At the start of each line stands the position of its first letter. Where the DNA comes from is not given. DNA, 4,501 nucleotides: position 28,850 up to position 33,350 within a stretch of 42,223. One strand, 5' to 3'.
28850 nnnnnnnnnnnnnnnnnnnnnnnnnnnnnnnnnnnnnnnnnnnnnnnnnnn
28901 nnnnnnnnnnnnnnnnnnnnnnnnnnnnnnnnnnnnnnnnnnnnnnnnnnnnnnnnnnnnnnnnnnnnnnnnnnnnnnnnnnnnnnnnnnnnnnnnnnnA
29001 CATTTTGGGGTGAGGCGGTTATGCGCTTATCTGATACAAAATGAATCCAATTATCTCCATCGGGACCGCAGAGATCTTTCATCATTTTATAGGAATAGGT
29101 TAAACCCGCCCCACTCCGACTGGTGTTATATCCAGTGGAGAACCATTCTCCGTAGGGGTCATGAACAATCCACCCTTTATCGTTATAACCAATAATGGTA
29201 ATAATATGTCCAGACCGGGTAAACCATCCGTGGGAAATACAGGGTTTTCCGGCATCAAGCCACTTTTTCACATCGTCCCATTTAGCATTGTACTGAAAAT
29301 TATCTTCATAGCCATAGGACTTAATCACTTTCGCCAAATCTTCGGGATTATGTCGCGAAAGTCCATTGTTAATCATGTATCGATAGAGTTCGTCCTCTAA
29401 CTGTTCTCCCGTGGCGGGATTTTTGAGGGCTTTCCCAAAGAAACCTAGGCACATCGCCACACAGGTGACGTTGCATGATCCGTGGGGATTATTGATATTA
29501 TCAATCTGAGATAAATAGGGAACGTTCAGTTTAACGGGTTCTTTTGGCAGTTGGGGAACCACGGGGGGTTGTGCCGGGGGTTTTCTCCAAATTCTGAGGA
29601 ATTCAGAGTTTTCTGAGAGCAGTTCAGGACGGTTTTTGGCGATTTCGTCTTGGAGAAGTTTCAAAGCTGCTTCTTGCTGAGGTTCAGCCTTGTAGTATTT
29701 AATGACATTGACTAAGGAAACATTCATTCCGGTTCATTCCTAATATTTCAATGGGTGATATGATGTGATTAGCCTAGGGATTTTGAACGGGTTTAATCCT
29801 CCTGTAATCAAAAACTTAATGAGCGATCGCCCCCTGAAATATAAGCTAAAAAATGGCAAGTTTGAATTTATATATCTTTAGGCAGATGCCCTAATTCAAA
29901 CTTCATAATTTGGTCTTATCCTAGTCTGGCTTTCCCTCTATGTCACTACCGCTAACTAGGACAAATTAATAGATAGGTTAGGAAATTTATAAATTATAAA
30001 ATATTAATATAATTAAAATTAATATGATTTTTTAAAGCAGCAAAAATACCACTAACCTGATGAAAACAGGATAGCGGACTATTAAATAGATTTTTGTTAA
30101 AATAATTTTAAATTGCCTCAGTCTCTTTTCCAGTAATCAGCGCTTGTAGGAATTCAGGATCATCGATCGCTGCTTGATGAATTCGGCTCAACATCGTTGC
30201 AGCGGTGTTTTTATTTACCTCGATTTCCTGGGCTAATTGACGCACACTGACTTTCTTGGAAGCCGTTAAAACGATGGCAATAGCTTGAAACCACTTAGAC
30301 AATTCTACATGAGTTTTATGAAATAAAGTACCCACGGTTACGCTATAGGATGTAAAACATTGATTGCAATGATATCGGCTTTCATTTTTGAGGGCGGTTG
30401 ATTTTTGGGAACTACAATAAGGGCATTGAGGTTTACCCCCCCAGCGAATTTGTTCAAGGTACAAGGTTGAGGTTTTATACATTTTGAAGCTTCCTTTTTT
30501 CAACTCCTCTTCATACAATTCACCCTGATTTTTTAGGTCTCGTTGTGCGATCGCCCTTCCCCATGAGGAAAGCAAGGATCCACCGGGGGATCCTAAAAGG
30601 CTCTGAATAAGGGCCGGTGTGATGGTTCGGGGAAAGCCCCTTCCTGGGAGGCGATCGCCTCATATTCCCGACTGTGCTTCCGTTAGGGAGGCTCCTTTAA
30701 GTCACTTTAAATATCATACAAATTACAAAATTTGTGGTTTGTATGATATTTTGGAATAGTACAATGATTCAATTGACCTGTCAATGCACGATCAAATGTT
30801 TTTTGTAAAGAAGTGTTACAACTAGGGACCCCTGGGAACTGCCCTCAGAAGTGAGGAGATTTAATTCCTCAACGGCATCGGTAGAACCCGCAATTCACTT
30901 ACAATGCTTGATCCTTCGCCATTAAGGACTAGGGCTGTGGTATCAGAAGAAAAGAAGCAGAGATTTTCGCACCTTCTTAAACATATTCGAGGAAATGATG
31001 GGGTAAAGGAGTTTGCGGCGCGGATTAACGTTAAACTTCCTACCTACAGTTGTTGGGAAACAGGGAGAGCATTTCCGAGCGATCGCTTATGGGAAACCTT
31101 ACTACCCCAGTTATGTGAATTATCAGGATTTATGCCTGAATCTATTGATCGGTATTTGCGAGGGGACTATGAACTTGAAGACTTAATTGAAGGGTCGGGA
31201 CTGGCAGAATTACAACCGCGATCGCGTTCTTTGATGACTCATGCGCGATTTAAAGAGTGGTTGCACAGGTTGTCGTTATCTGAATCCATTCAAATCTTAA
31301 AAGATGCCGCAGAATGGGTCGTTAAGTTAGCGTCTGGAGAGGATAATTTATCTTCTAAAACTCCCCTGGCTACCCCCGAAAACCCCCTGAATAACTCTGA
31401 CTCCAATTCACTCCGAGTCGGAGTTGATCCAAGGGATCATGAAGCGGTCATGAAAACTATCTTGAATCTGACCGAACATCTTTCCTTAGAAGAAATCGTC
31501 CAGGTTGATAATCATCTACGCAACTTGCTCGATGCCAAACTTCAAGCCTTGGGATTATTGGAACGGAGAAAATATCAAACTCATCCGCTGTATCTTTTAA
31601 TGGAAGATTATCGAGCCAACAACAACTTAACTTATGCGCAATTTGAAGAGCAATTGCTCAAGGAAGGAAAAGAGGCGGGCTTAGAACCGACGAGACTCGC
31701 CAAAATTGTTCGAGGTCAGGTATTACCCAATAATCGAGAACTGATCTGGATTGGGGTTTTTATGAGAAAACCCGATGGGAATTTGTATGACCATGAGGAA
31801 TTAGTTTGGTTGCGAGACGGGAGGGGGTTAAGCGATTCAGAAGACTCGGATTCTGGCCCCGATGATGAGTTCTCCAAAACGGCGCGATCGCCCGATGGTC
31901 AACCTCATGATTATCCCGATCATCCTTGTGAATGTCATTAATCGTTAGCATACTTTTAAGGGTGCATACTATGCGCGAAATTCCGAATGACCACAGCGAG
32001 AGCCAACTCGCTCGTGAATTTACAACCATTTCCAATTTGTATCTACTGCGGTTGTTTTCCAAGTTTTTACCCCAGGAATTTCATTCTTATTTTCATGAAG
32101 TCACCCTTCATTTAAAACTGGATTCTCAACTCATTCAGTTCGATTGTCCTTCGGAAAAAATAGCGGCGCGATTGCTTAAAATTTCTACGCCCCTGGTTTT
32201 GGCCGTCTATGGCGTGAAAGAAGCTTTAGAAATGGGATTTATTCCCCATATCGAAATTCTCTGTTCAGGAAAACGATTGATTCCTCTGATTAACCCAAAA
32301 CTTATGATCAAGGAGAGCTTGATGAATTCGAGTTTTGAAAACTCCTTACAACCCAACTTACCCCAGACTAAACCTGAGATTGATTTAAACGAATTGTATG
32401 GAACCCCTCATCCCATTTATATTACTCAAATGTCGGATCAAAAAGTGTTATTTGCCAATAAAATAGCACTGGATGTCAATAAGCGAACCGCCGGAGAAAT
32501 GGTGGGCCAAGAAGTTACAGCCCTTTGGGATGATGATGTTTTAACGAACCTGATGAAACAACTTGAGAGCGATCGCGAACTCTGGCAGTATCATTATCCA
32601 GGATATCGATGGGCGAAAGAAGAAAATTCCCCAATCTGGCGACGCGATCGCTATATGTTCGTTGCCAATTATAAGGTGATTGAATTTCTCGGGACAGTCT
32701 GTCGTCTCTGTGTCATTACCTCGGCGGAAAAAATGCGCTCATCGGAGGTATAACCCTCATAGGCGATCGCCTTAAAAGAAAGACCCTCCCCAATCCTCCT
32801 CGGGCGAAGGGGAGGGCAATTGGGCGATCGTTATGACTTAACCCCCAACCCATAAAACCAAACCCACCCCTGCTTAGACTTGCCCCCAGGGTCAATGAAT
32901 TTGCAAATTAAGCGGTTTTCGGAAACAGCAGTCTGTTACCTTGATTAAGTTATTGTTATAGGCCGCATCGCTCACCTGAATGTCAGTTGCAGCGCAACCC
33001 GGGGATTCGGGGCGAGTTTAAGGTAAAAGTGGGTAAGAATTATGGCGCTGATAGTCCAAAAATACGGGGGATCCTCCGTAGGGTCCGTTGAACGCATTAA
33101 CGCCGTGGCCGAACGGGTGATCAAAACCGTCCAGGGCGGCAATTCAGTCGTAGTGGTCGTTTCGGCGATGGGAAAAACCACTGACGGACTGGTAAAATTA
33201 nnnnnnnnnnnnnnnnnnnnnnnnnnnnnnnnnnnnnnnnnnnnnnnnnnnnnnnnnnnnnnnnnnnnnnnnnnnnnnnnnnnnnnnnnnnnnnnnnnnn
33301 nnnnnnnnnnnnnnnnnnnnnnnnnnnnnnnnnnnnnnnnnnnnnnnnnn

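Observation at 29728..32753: Truncated IS1595 transposase and an extreme AT-rich tract next to a double-HTH/PAS two-gene operon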

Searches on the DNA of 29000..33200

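Call 54: search_rna_families(source=window, start=29000, end=33200, threshold=evalue, max_evalue=1)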
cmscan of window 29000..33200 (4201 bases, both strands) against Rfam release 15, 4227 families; matches with E-value up to 1: 0.
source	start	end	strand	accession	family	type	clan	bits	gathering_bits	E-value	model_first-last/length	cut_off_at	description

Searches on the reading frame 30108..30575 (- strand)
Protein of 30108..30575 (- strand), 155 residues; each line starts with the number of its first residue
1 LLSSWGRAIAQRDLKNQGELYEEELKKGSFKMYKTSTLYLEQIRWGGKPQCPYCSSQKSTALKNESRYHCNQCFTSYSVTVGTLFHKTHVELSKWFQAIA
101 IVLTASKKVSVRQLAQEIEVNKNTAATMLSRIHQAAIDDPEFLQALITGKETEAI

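Call 4: search_protein_families(library=pfam, proteins=[window:30108-30575:-], max_evalue=1)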
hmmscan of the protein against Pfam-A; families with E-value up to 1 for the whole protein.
window:30108-30575:- (155 aa): 7 families
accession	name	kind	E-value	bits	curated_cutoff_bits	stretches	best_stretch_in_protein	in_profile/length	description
PF12760.12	Zn_ribbon_IS1595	-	1.3e-09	38.3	25.4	1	39-73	9-43/46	Transposase zinc-ribbon domain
PF01325.25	Fe_dep_repress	-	0.0053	17.4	26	1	106-134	20-48/60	Iron dependent repressor, N-terminal DNA binding domain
PF08279.18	HTH_11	-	0.071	13.4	25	1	96-125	3-32/55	HTH domain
PF04967.18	HTH_10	-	0.073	13.3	23.1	1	106-134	21-49/53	HTH DNA binding domain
PF03031.24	NIF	-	0.09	12.9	21.8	1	75-142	33-97/160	NLI interacting factor-like phosphatase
PF12647.12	RNHCP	-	0.11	12.9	24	1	50-81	5-37/90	RNHCP domain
PF16711.10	SCAB-ABD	-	0.11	12.8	25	1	106-127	16-37/43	Actin-binding domain of plant-specific actin-binding protein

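Call 6: search_protein_families(library=ncbifam, proteins=[window:30108-30575:-], max_evalue=1)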
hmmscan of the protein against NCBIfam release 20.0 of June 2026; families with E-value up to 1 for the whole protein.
window:30108-30575:- (155 aa): 6 families
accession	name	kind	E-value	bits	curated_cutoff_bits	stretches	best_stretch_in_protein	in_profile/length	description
NF033547.1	transpos_IS1595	equivalog_domain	2.4e-08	34.1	75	1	87-137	1-52/215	IS1595 family transposase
NF033558.1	transpos_IS1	equivalog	0.0063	16.5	100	1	51-134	1-81/199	IS1 family transposase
NF033550.5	transpos_ISL3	equivalog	0.013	14.6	180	1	64-139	46-118/370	ISL3 family transposase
NF053660.1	ORF80_fam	equivalog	0.016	15.1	95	1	97-135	5-43/70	ORF80 family leucine zipper DNA-binding protein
NF012025.0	PRK15481.1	equivalog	0.016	13.9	573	1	109-137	31-59/432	MocR-like B6 salvage transcription factor PtsJ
TIGR03287.1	methan_mark_16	hypoth_equivalog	0.046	12.2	363.95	1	50-119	315-381/391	methanogenesis marker 16 metalloprotein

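Call 96: search_protein_families(library=padloc, proteins=[window:30108-30482:-], max_evalue=0.01)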
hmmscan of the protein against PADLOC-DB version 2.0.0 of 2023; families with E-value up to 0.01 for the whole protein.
window:30108-30482:- (124 aa): 0 families
